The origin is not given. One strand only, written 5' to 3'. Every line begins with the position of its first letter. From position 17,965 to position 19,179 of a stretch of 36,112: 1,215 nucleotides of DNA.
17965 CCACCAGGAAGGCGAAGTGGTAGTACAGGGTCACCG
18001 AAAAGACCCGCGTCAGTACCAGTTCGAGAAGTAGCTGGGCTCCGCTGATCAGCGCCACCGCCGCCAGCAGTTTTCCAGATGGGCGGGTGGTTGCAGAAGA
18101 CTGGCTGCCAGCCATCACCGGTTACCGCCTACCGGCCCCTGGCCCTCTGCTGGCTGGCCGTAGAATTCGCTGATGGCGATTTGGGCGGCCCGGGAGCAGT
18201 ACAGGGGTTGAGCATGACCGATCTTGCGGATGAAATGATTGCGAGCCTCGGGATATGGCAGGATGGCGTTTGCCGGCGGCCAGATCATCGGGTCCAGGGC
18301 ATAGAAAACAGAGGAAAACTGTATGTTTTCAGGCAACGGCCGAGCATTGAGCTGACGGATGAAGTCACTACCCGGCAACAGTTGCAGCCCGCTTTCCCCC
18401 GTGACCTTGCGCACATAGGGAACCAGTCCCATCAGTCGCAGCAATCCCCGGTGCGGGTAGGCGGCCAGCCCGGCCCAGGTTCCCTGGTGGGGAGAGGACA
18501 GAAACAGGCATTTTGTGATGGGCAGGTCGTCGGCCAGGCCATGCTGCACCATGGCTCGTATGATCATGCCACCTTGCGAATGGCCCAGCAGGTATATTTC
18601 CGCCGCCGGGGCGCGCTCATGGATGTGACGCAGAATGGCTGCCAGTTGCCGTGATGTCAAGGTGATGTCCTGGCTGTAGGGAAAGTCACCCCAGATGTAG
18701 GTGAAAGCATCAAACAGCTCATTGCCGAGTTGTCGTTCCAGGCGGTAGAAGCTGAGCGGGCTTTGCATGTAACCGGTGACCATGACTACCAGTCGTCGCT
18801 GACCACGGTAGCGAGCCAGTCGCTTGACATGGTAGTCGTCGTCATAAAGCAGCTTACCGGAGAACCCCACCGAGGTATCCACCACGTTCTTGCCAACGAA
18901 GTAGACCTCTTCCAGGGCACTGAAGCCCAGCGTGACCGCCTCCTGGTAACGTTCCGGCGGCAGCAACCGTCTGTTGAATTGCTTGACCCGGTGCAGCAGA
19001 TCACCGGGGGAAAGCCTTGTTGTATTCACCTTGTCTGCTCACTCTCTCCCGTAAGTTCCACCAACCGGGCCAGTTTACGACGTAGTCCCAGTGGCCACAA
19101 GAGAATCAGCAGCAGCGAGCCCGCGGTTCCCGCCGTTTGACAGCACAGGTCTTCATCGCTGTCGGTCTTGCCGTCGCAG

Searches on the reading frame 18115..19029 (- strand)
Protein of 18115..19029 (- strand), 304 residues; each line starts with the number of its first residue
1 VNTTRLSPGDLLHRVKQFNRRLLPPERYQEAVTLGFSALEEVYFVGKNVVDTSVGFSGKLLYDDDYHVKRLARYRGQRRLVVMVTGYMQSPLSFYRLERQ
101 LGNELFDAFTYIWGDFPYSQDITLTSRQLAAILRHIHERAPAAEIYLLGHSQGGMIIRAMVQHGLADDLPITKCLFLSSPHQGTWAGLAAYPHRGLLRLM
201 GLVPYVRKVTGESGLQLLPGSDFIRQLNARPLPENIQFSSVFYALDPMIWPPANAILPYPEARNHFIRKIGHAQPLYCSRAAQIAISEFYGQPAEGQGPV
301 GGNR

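Call 3: search_protein_families(library=pfam, proteins=[window:18115-19029:-], max_evalue=0.01)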
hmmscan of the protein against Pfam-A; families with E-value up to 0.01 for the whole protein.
window:18115-19029:- (304 aa): 8 families
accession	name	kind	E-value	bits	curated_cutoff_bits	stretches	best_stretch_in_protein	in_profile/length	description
PF02089.21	Palm_thioest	-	2e-07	31.4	26.8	1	126-185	55-114/254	Palmitoyl protein thioesterase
PF00561.26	Abhydrolase_1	-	5.2e-07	30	25.8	1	80-179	2-102/245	alpha/beta hydrolase fold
PF07819.20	PGAP1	-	1.3e-05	25.5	24.3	1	131-184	78-132/233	PGAP1-like alpha/beta domain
PF12146.15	Hydrolase_4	-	0.0001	22.2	27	1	125-188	58-117/239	Serine aminopeptidase, S33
PF12697.13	Abhydrolase_6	-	0.00014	23.1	26.3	1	81-206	1-111/217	Alpha/beta hydrolase family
PF24096.1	DUF7379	-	0.00046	20.6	33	1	127-185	55-116/191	Domain of unknown function (DUF7379)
PF05057.20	DUF676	-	0.00049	20.1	20.3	1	116-184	49-128/217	Putative serine esterase (DUF676)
PF24322.2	Tle3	-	0.0091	16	27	0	122-177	161-216/321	T6SS Tle3 phospholipase effector domain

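Call 4: search_protein_families(library=ncbifam, proteins=[window:18115-19029:-], max_evalue=0.01)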
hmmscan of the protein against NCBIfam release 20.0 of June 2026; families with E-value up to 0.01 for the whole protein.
window:18115-19029:- (304 aa): 0 families

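Call 14: find_homologous_proteins(query=window:18115-19029:-, max_evalue=0.00001)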
Query window:18115-19029:- (304 aa): 44 proteins with E <= 0.00001 among 3881 candidates.
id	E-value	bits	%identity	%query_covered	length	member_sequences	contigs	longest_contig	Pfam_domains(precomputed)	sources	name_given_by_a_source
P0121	9.0e-205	697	100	100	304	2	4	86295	PF02089.22,PF00561.27,PF07819.20,PF24096.3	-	-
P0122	1.6e-177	607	87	100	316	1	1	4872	PF02089.22,PF00561.27,PF07819.20,PF24096.3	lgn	-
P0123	1.8e-154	531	77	96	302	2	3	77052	PF02089.22,PF12697.14,PF00561.27,PF07819.20,PF24096.3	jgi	-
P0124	2.0e-152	525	76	96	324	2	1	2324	PF02089.22,PF00561.27,PF07819.20,PF24096.3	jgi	-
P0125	5.9e-152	523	76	96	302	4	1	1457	PF02089.22,PF00561.27,PF07819.20,PF24096.3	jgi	-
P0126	1.7e-148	512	76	92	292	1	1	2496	PF02089.22,PF00561.27,PF07819.20,PF24096.3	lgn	-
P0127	1.8e-140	485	69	97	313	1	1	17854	PF02089.22,PF12697.14,PF01674.25,PF00561.27,PF07819.20,PF24096.3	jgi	jgi:triacylglycerol esterase/lipase EstA (alpha/beta hydrolase family)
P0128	3.0e-140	485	68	97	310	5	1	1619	PF02089.22,PF12697.14,PF01674.25,PF00561.27,PF07819.20,PF24096.3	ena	-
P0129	3.1e-139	481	70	95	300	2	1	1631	PF02089.22,PF00561.27,PF24096.3,PF12146.16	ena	-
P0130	4.2e-133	461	67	95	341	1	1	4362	PF02089.22,PF12697.14,PF24096.3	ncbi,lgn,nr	ncbi:MAG: alpha/beta fold hydrolase [Deltaproteobacteria bacterium]|nr:alpha/beta fold hydrolase [De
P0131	2.2e-129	449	66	94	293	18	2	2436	PF02089.22,PF12697.14,PF00561.27,PF07819.20,PF24096.3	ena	-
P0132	5.7e-129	448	68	93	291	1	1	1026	PF02089.22,PF12697.14,PF00561.27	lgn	-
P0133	1.1e-127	443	67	96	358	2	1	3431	PF02089.22,PF12697.14,PF00561.27,PF24096.3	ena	-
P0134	1.5e-127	443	65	97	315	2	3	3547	PF02089.22,PF12697.14,PF00561.27,PF07819.20,PF24096.3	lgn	-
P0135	5.4e-126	438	64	94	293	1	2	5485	PF02089.22,PF12697.14,PF00561.27,PF07819.20,PF24096.3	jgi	jgi:triacylglycerol esterase/lipase EstA (alpha/beta hydrolase family)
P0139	5.1e-125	435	64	96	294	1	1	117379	PF02089.22,PF12697.14,PF00561.27,PF24096.3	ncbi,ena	-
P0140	8.9e-125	434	64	92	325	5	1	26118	PF02089.22,PF12697.14,PF24096.3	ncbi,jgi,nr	ncbi:MAG: hypothetical protein JRF33_17670 [Deltaproteobacteria bacterium]|nr:hypothetical protein [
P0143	2.1e-123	429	65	95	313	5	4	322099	PF02089.22,PF12697.14,PF07819.20,PF24096.3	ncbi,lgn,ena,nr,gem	ncbi:MAG TPA: hypothetical protein PK668_17210 [Myxococcota bacterium]|nr:hypothetical protein [Myxo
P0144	2.6e-123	429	62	94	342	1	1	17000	PF02089.22,PF12697.14,PF00561.27,PF07819.20,PF24096.3,PF12146.16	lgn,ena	-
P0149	1.3e-121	423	63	96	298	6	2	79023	PF02089.22,PF12697.14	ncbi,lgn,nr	ncbi:MAG: alpha/beta fold hydrolase [Myxococcales bacterium]|nr:alpha/beta fold hydrolase [Myxococca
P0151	4.7e-121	422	59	96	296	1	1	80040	PF02089.22,PF12697.14,PF01674.25,PF00561.27,PF07819.20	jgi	jgi:triacylglycerol esterase/lipase EstA (alpha/beta hydrolase family)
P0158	8.3e-118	411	62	97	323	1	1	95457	PF02089.22,PF12697.14,PF00561.27,PF24096.3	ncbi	ncbi:MAG: alpha/beta fold hydrolase [Pseudomonadota bacterium]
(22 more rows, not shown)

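Call 15: find_encoding_contigs(protein=P0143, flank=8000, max_places=1)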
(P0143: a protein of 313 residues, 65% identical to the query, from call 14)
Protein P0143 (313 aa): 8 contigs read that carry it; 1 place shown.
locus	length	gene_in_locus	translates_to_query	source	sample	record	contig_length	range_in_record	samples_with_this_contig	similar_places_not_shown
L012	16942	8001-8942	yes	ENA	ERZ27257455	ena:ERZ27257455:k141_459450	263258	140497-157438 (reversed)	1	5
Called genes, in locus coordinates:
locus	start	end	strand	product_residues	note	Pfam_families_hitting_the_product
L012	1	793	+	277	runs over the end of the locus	PF03009:GDPD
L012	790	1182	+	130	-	PF13442:Cytochrome_CBB3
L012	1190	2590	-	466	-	PF03349:Toluene_X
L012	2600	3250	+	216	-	-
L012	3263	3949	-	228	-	-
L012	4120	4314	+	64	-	-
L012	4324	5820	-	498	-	PF13396:PLDc_N, PF13091:PLDc_2 (weak), PF00614:PLDc (weak), PF13091:PLDc_2, PF00614:PLDc (weak)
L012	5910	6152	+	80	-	-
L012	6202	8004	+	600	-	PF11617:Cu-binding_MopE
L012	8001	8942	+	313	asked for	PF24096:DUF7379 (faint), PF12697:Abhydrolase_6 (weak), PF02089:Palm_thioest (weak), PF07819:PGAP1 (weak)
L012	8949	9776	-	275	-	PF08308:PEGA, PF11008:DUF2846 (faint), PF08308:PEGA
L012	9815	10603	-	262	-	PF05157:MshEN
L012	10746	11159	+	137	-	PF07238:PilZ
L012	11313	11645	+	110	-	PF07238:PilZ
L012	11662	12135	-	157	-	-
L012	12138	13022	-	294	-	PF07719:TPR_2 (faint), PF00515:TPR_1 (faint), PF14559:TPR_19 (faint)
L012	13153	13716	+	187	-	PF02620:YceD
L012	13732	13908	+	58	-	PF01783:Ribosomal_L32p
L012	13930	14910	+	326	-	PF00698:Acyl_transf_1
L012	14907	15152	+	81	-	PF00550:PP-binding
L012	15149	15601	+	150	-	PF02502:LacAB_rpiB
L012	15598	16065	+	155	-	PF00383:dCMP_cyt_deam_1, PF14437:MafB19-deam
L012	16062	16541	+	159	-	PF22811:Zn_ribbon_NrdR, PF03477:ATP-cone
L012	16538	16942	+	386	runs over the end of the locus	PF00383:dCMP_cyt_deam_1, PF14437:MafB19-deam (weak), PF01872:RibD_C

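Call 16: find_encoding_contigs(protein=P0139, flank=8000, max_places=1)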
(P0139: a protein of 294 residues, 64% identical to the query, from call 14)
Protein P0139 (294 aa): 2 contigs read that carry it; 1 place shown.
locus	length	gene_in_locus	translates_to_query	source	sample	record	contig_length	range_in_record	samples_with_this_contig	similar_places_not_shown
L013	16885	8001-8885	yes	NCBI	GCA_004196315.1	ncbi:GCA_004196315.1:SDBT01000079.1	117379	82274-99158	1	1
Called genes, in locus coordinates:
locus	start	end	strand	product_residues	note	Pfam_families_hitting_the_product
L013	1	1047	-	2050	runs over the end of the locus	PF01835:MG2, PF00207:A2M, PF17973:bMG10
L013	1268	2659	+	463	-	PF00149:Metallophos (faint)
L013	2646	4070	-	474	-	PF09778:Guanylate_cyc_2 (faint), PF13529:Peptidase_C39_2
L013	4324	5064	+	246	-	PF03781:FGE-sulfatase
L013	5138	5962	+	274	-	PF07676:PD40 (faint), PF26549:Tricorn_N (faint)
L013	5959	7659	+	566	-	PF05257:CHAP, PF16158:N_BRCA1_IG, PF11617:Cu-binding_MopE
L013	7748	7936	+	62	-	-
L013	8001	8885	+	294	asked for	PF00561:Abhydrolase_1 (weak), PF12697:Abhydrolase_6 (weak), PF24096:DUF7379 (faint), PF02089:Palm_thioest (weak)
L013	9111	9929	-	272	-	PF08308:PEGA, PF11008:DUF2846 (faint), PF08308:PEGA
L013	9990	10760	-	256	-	PF05157:MshEN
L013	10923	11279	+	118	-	PF07238:PilZ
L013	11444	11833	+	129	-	PF07238:PilZ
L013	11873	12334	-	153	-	-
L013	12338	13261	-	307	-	-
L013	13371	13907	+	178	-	PF02620:YceD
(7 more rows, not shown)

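Call 17: find_encoding_contigs(protein=P0158, flank=8000, max_places=1)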
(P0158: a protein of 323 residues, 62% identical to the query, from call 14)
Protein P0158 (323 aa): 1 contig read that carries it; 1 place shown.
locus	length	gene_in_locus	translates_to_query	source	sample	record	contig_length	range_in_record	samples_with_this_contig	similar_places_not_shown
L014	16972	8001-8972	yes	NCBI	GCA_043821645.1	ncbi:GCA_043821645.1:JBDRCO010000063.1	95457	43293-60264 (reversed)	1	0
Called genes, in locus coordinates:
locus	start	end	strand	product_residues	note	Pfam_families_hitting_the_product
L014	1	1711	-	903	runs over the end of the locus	PF00069:Pkinase, PF01636:APH (faint), PF07714:PK_Tyr_Ser-Thr, PF00069:Pkinase, PF07714:PK_Tyr_Ser-Thr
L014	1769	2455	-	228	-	PF00535:Glycos_transf_2, PF13641:Glyco_tranf_2_3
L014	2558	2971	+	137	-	-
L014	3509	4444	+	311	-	PF21088:MS_channel_1st, PF00924:MS_channel_2nd, PF21082:MS_channel_3rd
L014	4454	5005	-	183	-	PF08212:Lipocalin_2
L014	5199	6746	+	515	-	-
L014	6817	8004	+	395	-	PF02073:Peptidase_M29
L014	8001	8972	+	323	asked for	PF24096:DUF7379 (faint), PF00561:Abhydrolase_1 (faint), PF12697:Abhydrolase_6 (weak), PF02089:Palm_thioest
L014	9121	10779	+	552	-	PF00501:AMP-binding, PF13193:AMP-binding_C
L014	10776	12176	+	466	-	PF04055:Radical_SAM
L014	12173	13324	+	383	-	PF01053:Cys_Met_Meta_PP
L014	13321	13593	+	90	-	-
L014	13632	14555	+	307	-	-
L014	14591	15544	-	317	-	PF03916:NrfD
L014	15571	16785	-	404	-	PF04143:Sulf_transp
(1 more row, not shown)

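Call 18: find_encoding_contigs(protein=P0151, flank=8000, max_places=1)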
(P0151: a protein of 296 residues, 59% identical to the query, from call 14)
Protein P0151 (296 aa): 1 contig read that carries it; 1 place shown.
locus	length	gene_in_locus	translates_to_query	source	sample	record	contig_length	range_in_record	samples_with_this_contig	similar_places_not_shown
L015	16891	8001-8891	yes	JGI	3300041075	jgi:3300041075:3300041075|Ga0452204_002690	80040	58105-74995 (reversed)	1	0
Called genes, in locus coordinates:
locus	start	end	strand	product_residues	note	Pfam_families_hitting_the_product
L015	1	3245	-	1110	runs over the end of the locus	PF25021:TEN_NHL (weak)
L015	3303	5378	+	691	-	-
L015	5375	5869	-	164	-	-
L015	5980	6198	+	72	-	-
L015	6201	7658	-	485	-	PF13396:PLDc_N, PF13091:PLDc_2, PF00614:PLDc (weak), PF13091:PLDc_2, PF00614:PLDc (weak)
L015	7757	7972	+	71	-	-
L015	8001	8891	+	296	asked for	PF00561:Abhydrolase_1 (weak), PF12697:Abhydrolase_6 (weak), PF02089:Palm_thioest, PF01674:Lipase_2, PF07819:PGAP1 (weak)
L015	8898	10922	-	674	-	-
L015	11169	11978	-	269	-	PF08308:PEGA (weak), PF11008:DUF2846 (faint), PF08308:PEGA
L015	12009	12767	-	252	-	PF05157:MshEN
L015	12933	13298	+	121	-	PF07238:PilZ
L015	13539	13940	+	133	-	PF07238:PilZ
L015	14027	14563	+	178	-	PF02620:YceD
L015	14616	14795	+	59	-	PF01783:Ribosomal_L32p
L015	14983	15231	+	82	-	PF00550:PP-binding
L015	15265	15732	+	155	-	PF02502:LacAB_rpiB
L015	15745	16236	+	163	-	PF00383:dCMP_cyt_deam_1, PF14437:MafB19-deam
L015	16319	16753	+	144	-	PF22811:Zn_ribbon_NrdR, PF03477:ATP-cone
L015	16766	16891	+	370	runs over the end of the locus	PF00383:dCMP_cyt_deam_1, PF14437:MafB19-deam, PF01872:RibD_C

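Call 51: search_solved_structures(query=A4, max_evalue=1, show_alignments=1)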
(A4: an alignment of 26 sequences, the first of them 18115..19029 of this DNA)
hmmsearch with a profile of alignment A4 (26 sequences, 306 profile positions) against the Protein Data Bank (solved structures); distinct sequences matched with E-value up to 1: 49.
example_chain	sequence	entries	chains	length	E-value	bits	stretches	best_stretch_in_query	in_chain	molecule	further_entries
8xy5_A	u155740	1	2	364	0.00076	21.8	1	122-184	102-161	Alpha/beta hydrolase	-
5h6b_A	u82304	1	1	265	0.00089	21.5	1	94-267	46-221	Putative secreted lipase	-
5h6g_A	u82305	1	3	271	0.00094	21.5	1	121-267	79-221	Putative secreted lipase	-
1qge_D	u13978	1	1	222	0.0015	20.8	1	126-183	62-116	PROTEIN (TRIACYLGLYCEROL HYDROLASE)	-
7r1k_A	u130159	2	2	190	0.0018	20.5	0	81-154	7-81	Lipase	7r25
7cof_A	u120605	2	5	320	0.0027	19.9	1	125-184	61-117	Alpha/beta hydrolase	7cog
3pf8_A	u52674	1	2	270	0.0027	19.9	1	130-177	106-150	Cinnamoyl esterase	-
1cvl_A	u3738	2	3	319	0.0028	19.9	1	126-183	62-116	TRIACYLGLYCEROL HYDROLASE | Lipase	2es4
1tah_B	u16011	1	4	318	0.0029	19.9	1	126-183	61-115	LIPASE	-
1hqd_A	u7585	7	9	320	0.0036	19.6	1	126-184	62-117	LIPASE | TRIACYL-GLYCEROL-HYDROLASE | TRIACYL-GLYCEROL HYDROLASE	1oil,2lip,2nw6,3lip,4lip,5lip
1ys1_X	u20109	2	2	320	0.0036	19.6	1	126-184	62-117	Lipase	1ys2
8slj_A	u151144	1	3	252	0.0043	19.3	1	131-177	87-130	Alpha/beta hydrolase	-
10bv_A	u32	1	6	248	0.0044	19.3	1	131-177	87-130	Chlorogenic acid esterase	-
8skm_A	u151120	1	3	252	0.0045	19.2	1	131-177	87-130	Chlorogenic acid esterase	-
7xrh_A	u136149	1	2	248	0.0054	19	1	130-176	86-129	Cinnamoyl esterase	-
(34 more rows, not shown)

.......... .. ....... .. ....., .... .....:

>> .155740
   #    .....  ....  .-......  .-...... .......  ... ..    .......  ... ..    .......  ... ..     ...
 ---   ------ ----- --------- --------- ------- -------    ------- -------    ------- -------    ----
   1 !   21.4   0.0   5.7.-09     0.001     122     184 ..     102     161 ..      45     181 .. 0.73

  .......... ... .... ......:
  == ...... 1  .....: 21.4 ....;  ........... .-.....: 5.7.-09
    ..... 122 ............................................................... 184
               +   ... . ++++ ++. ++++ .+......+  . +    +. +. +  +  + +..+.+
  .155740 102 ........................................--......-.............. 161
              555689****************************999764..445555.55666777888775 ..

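Call 52: search_protein_families(library=padloc, proteins=[window:18115-19029:-], max_evalue=0.01)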
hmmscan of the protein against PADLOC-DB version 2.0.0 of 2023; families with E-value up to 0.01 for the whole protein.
window:18115-19029:- (304 aa): 0 families

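Call 58: find_encoding_contigs(protein=P0149, flank=6000, max_places=1)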
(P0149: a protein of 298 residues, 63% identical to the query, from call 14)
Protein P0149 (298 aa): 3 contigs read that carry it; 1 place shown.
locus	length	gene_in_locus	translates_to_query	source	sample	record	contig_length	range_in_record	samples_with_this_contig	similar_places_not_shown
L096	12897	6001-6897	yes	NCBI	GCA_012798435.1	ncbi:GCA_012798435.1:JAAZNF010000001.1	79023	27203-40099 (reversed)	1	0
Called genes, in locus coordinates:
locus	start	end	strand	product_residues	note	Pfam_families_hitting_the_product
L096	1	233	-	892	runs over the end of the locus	-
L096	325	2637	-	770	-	PF00515:TPR_1 (faint), PF07719:TPR_2 (faint), PF12895:ANAPC3 (faint), PF13181:TPR_8 (faint), PF13428:TPR_14 (faint), PF13431:TPR_17 (faint), PF14559:TPR_19 (faint), PF13432:TPR_16, +4 more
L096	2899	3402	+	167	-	-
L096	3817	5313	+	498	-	PF13396:PLDc_N, PF13091:PLDc_2 (weak), PF00614:PLDc (weak), PF13091:PLDc_2, PF00614:PLDc (weak)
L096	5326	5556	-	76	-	-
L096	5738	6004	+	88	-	-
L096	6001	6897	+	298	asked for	PF12697:Abhydrolase_6, PF02089:Palm_thioest (weak)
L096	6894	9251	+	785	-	-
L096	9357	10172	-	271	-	PF08308:PEGA, PF11008:DUF2846 (faint), PF08308:PEGA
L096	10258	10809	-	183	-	PF01966:HD (weak)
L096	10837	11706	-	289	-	PF01261:AP_endonuc_2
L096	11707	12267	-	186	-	-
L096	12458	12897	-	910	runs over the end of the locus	PF14292:SusE (faint), PF16303:DUF4945 (faint), PF16794:fn3_4 (faint), PF10179:NDNF (faint), PF00041:fn3, PF16656:Pur_ac_phosph_N (weak), PF00041:fn3, PF16656:Pur_ac_phosph_N (weak), +5 more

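Call 59: find_encoding_contigs(protein=P0140, flank=6000, max_places=1)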
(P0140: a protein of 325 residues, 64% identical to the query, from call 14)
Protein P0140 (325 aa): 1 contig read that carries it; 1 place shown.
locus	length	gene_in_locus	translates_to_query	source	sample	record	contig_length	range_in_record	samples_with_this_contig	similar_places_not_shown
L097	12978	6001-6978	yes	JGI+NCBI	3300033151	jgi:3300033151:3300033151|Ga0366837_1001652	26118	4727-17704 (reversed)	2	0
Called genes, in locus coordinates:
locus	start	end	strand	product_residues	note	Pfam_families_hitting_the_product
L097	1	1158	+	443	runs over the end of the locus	-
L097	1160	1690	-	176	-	-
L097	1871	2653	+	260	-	PF03009:GDPD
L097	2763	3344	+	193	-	-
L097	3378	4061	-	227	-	-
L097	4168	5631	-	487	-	PF13396:PLDc_N, PF13091:PLDc_2, PF00614:PLDc (weak)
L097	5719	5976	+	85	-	-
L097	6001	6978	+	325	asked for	PF24096:DUF7379 (faint), PF12697:Abhydrolase_6 (weak), PF02089:Palm_thioest (weak)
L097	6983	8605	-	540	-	PF00149:Metallophos (faint)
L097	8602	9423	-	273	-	PF08308:PEGA, PF11008:DUF2846 (faint), PF22820:TcaA_3rd_4th (faint), PF08308:PEGA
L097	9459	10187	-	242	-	PF05157:MshEN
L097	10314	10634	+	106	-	PF07238:PilZ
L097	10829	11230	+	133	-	PF07238:PilZ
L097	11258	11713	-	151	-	-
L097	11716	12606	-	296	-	PF14559:TPR_19 (weak)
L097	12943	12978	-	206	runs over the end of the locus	-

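Call 60: find_encoding_contigs(protein=P0144, flank=6000, max_places=1)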
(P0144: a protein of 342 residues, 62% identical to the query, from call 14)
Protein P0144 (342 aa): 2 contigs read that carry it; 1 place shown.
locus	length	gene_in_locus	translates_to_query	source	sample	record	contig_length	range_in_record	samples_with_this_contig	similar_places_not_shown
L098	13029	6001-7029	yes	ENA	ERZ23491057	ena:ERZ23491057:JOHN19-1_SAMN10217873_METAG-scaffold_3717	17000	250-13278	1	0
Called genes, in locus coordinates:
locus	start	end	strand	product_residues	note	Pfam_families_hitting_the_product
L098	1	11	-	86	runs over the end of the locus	?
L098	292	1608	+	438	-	PF00079:Serpin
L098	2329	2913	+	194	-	-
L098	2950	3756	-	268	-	-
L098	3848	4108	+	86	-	PF13248:Zn_ribbon_3 (weak)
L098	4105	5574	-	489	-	PF13396:PLDc_N (weak), PF13091:PLDc_2, PF00614:PLDc (weak), PF13091:PLDc_2, PF00614:PLDc (weak)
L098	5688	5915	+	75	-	-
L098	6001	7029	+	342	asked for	PF24096:DUF7379 (faint), PF00561:Abhydrolase_1, PF12146:Hydrolase_4 (faint), PF12697:Abhydrolase_6, PF07819:PGAP1 (weak), PF02089:Palm_thioest (weak)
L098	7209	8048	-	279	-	PF08308:PEGA, PF11008:DUF2846 (faint), PF22820:TcaA_3rd_4th (faint), PF08308:PEGA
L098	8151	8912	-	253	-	PF05157:MshEN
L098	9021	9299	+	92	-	-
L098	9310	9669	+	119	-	PF07238:PilZ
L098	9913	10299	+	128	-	PF07238:PilZ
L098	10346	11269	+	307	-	PF13414:TPR_11 (faint)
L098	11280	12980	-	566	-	PF03109:ABC1, PF27536:UbiB_helical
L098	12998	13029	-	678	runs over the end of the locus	-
